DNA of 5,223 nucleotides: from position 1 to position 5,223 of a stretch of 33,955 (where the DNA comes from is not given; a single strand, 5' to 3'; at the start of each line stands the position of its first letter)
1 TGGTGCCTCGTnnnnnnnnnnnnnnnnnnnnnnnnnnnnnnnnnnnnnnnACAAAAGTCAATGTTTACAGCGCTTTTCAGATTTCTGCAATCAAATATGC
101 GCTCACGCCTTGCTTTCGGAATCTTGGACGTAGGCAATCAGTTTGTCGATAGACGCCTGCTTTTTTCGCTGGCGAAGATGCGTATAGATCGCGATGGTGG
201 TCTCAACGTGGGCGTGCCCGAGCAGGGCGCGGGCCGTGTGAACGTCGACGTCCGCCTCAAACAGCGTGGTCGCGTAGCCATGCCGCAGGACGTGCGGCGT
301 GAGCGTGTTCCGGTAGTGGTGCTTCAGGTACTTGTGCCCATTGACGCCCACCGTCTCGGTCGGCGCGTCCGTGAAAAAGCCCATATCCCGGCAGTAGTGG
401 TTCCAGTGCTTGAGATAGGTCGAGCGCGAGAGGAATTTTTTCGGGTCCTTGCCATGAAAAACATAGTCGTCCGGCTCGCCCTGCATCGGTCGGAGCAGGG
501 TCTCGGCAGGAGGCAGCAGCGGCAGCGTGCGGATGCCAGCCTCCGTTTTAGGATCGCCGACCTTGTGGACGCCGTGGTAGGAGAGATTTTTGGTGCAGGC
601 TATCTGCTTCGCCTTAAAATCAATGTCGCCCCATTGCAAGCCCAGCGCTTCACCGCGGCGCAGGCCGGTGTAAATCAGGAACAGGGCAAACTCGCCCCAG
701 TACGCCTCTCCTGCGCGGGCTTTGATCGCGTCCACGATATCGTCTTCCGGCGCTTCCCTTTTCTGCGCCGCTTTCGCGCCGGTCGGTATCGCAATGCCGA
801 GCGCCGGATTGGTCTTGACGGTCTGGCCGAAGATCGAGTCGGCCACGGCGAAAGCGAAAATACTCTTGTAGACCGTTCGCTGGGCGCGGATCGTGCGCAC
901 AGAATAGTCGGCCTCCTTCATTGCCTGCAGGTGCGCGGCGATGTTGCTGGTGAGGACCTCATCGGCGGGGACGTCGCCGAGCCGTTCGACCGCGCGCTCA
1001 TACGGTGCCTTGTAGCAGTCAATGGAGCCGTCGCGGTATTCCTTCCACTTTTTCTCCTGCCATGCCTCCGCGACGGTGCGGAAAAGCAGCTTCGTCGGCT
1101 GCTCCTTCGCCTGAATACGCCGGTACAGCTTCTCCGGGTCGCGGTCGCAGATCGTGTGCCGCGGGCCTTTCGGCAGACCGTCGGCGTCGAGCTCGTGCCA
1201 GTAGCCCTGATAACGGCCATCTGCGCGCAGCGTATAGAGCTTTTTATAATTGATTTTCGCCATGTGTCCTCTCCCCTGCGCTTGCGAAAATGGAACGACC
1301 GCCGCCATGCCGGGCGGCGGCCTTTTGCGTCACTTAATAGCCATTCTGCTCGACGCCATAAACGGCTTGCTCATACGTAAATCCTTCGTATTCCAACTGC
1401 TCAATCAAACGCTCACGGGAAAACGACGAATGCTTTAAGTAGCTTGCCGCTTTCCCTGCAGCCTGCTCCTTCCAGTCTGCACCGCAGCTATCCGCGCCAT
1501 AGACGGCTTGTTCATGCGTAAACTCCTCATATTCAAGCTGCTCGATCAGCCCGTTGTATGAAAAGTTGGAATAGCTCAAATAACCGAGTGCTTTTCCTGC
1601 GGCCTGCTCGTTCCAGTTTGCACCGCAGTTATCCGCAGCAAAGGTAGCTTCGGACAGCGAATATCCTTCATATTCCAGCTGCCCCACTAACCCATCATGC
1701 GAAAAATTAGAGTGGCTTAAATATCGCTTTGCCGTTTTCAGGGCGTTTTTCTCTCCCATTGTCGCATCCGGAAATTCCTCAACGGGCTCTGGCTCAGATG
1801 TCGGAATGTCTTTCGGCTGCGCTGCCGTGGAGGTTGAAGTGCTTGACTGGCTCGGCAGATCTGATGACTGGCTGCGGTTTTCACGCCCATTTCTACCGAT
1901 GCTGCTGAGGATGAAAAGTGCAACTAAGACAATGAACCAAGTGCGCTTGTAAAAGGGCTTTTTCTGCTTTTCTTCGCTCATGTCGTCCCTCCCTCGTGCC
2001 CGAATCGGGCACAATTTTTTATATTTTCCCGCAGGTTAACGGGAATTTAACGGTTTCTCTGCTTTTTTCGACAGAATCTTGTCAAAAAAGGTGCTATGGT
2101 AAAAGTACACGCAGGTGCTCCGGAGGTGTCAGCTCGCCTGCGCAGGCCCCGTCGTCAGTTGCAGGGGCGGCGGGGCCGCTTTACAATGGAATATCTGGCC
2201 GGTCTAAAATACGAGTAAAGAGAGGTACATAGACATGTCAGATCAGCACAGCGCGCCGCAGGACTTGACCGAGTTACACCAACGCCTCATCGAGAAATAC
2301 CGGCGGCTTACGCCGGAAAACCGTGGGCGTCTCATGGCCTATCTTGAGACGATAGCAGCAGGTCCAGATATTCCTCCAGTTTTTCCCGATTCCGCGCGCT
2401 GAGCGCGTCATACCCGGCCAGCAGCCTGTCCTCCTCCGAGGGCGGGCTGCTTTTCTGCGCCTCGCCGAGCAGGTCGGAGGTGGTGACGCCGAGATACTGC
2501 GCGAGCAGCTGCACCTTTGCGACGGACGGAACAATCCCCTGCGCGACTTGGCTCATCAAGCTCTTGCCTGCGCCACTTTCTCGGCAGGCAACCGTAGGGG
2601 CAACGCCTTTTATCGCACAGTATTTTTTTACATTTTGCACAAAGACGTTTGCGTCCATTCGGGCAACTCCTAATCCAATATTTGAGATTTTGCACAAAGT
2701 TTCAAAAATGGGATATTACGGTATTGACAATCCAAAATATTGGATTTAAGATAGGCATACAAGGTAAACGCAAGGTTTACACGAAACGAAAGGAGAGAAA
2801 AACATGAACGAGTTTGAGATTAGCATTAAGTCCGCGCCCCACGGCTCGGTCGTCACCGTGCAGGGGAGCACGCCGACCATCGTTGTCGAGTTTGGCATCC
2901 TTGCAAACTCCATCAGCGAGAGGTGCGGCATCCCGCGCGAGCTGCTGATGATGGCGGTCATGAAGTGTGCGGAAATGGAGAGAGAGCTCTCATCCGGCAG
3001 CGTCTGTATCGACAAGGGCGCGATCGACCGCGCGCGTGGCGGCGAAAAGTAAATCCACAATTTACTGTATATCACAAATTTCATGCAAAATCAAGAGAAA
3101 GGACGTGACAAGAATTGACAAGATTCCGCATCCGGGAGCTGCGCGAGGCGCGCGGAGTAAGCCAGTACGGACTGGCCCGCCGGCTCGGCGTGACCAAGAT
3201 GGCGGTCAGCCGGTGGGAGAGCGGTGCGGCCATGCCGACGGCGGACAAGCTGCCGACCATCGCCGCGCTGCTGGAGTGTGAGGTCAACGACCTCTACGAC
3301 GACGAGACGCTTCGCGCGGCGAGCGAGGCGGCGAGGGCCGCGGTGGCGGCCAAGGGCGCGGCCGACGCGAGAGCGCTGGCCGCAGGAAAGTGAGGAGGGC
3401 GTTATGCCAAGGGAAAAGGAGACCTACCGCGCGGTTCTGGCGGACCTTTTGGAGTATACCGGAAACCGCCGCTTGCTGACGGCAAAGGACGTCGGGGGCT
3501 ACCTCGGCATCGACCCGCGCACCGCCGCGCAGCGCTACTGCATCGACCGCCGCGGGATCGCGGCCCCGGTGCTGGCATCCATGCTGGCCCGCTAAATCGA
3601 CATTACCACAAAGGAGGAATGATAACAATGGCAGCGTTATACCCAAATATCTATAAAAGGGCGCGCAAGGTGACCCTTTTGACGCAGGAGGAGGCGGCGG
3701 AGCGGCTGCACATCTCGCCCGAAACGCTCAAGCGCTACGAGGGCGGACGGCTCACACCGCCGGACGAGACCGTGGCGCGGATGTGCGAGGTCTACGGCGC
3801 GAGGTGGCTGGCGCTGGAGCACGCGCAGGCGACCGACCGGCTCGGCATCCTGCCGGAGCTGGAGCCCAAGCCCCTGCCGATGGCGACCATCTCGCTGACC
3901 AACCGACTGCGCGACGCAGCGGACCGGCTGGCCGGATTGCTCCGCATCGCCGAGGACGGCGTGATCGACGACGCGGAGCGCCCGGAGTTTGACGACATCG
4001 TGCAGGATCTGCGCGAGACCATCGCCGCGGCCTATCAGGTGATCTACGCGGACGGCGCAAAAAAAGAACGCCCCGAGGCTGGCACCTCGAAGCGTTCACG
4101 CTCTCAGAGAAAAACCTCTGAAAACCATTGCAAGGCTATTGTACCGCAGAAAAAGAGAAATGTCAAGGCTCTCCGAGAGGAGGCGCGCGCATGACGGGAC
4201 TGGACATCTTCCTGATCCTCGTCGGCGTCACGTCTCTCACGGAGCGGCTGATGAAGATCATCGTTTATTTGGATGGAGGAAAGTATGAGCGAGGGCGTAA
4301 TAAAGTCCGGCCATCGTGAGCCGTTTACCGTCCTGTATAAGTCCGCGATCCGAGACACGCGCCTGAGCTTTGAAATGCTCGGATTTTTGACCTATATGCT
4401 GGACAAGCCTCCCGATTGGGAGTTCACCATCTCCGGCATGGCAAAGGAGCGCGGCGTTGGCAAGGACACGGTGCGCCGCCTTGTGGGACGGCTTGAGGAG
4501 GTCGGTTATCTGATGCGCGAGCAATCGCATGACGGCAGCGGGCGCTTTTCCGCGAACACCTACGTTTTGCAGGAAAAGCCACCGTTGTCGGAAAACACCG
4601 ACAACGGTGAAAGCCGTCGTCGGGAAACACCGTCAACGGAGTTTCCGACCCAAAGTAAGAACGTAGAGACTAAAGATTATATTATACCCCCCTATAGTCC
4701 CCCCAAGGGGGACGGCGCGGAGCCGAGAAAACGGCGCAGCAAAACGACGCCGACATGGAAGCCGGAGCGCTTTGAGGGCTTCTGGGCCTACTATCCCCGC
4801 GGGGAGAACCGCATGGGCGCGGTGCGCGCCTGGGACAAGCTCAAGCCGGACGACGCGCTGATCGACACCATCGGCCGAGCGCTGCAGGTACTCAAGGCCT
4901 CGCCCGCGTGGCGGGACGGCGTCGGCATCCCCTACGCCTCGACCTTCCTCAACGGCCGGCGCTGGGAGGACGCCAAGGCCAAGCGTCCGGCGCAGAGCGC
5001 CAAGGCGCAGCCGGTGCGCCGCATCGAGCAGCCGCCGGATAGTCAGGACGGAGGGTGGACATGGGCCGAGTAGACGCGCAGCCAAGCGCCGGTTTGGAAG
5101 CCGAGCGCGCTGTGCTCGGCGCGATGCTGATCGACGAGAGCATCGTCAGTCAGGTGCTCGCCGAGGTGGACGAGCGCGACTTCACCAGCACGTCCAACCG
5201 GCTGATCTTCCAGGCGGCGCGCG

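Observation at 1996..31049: Seven copies of a 17-bp perfect palindrome spaced about one-seventh of the genome apart, five embedded in the same reading frame in unrelated genes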

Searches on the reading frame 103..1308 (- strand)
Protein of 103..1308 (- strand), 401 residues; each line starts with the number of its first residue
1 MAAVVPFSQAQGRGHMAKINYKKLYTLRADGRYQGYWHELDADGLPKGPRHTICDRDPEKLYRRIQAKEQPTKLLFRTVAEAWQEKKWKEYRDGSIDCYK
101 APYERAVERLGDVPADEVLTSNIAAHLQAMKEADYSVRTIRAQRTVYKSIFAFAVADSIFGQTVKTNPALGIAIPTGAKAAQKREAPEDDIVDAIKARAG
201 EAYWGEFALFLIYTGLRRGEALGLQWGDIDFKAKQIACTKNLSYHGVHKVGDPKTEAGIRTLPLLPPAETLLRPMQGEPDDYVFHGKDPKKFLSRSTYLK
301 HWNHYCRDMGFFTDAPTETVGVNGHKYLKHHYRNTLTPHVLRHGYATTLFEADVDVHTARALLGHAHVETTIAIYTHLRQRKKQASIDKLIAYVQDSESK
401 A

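Call 12: search_protein_families(library=pfam, proteins=[window:103-1308:-], max_evalue=0.01)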
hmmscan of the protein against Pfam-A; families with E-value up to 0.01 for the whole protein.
window:103-1308:- (401 aa): 2 families
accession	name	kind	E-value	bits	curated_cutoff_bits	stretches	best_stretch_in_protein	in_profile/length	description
PF00589.27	Phage_integrase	-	8.5e-22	78.2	27.1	1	190-380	10-170/172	Phage integrase family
PF22022.2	Phage_int_M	-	0.00027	21.6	27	1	76-158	1-83/96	Phage integrase central domain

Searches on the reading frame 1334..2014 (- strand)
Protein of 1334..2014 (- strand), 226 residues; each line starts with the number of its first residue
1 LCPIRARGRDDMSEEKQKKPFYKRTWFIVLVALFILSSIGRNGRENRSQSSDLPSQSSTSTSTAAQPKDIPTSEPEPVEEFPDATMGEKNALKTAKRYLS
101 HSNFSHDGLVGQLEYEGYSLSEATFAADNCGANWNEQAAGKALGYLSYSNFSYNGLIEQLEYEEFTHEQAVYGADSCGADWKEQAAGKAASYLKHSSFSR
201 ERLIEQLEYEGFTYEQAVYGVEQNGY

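Call 12: search_protein_families(library=pfam, proteins=[window:1334-2014:-], max_evalue=0.01)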
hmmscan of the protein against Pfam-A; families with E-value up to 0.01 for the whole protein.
window:1334-2014:- (226 aa): 1 family
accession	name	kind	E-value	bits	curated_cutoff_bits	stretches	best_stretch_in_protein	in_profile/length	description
PF07553.16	Lipoprotein_Ltp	-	3.4e-37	126.8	23.2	3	180-222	1-46/48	Host cell surface-exposed lipoprotein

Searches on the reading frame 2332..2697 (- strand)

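Call 12: search_protein_families(library=pfam, proteins=[window:2332-2697:-], max_evalue=0.01)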
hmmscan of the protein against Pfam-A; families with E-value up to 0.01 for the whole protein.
window:2332-2697:- (121 aa): 0 families

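Call 19: search_protein_families(library=phrogs, proteins=[window:2332-2697:-], max_evalue=0.001)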
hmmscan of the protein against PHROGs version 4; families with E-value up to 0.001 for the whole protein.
window:2332-2697:- (121 aa): 3 families
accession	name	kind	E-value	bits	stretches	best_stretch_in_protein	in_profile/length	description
phrog_2967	-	transcription regulation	2.6e-05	24.9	1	16-84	8-77/225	transcriptional regulator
phrog_8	-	transcription regulation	4e-05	24.2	1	40-106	98-154/346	transcriptional regulator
phrog_13326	-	unknown function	0.00068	20.8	1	45-118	21-93/151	-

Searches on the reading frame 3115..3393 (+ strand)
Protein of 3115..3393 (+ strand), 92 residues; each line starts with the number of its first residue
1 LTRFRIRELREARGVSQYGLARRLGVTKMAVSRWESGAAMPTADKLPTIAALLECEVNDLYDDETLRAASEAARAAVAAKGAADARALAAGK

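Call 12: search_protein_families(library=pfam, proteins=[window:3115-3393:+], max_evalue=0.01)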
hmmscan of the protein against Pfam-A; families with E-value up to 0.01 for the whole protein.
window:3115-3393:+ (92 aa): 8 families
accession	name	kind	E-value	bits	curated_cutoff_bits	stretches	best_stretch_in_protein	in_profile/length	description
PF01381.28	HTH_3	-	4.4e-14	52.7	23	1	6-59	1-54/55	Helix-turn-helix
PF13560.12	HTH_31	-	6.2e-11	42.9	27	1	5-55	5-56/64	Helix-turn-helix domain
PF13443.12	HTH_26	-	6e-08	33.3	22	1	5-64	1-61/63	Cro/C1-type HTH DNA-binding domain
PF12844.13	HTH_19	-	7.7e-08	32.6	30.2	1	5-61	3-59/64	Helix-turn-helix domain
PF22495.2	HTH_92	-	0.00011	21.8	27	1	7-42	1-36/45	RsaL-like HTH domain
PF14549.12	P22_Cro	-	0.0021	18.2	30.2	1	19-42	14-35/60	DNA-binding transcriptional regulator Cro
PF15943.11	YdaS_toxin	-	0.0038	17.5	30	1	16-51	10-45/65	Bacterial toxin YdaS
PF13384.12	HTH_23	-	0.0063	16.7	24.6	1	6-34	10-37/50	Homeodomain-like domain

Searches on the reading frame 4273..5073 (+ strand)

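Call 12: search_protein_families(library=pfam, proteins=[window:4273-5073:+], max_evalue=0.01)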
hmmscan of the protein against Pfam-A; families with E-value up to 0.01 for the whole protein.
window:4273-5073:+ (266 aa): 2 families
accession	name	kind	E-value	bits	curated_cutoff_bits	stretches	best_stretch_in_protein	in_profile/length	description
PF12802.13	MarR_2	-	0.00064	20.3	27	1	38-87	10-56/61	MarR family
PF13730.12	HTH_36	-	0.0014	18.8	25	1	37-80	9-55/55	Helix-turn-helix domain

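Call 19: search_protein_families(library=phrogs, proteins=[window:4273-5073:+], max_evalue=0.001)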
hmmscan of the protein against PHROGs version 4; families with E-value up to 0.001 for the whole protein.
window:4273-5073:+ (266 aa): 16 families
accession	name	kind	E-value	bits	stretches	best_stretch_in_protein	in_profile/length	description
phrog_270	-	DNA, RNA and nucleotide metabolism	2.3e-26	94.1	1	11-251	21-266/383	replication initiation protein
phrog_9474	-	DNA, RNA and nucleotide metabolism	2.3e-16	61.2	1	109-247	137-261/288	replication initiation protein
phrog_1456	-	DNA, RNA and nucleotide metabolism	5e-13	49.8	1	11-109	6-103/365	DNA binding protein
phrog_4707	-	DNA, RNA and nucleotide metabolism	3.7e-11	44.2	1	15-124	14-125/409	replication initiation protein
phrog_37920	-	DNA, RNA and nucleotide metabolism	4.6e-10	40.1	1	17-110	11-103/245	HTH DNA binding protein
phrog_9327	-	DNA, RNA and nucleotide metabolism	1.9e-09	38.5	1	129-237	158-244/276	primosomal protein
phrog_428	-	DNA, RNA and nucleotide metabolism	2.1e-09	38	1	17-138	89-218/455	replication initiation protein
phrog_11718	-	unknown function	9.9e-09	36.5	1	8-91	2-86/105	-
phrog_186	-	DNA, RNA and nucleotide metabolism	7.4e-08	33.4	1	6-133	10-146/308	DnaD-like helicase loader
phrog_23842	-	unknown function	8.9e-07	29.4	1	14-103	21-110/317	-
phrog_35156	-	unknown function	1e-06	29.8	1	166-233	86-151/154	-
phrog_1835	-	DNA, RNA and nucleotide metabolism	2.1e-05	25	1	55-134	72-151/301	HTH DNA binding protein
phrog_345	-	DNA, RNA and nucleotide metabolism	2.9e-05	24.9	1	41-157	59-197/297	replication initiation O-like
phrog_678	-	DNA, RNA and nucleotide metabolism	0.00016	22.4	1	53-142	88-196/346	replication initiation O-like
phrog_8102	-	DNA, RNA and nucleotide metabolism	0.00036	20.7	0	54-147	62-152/337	replication initiation protein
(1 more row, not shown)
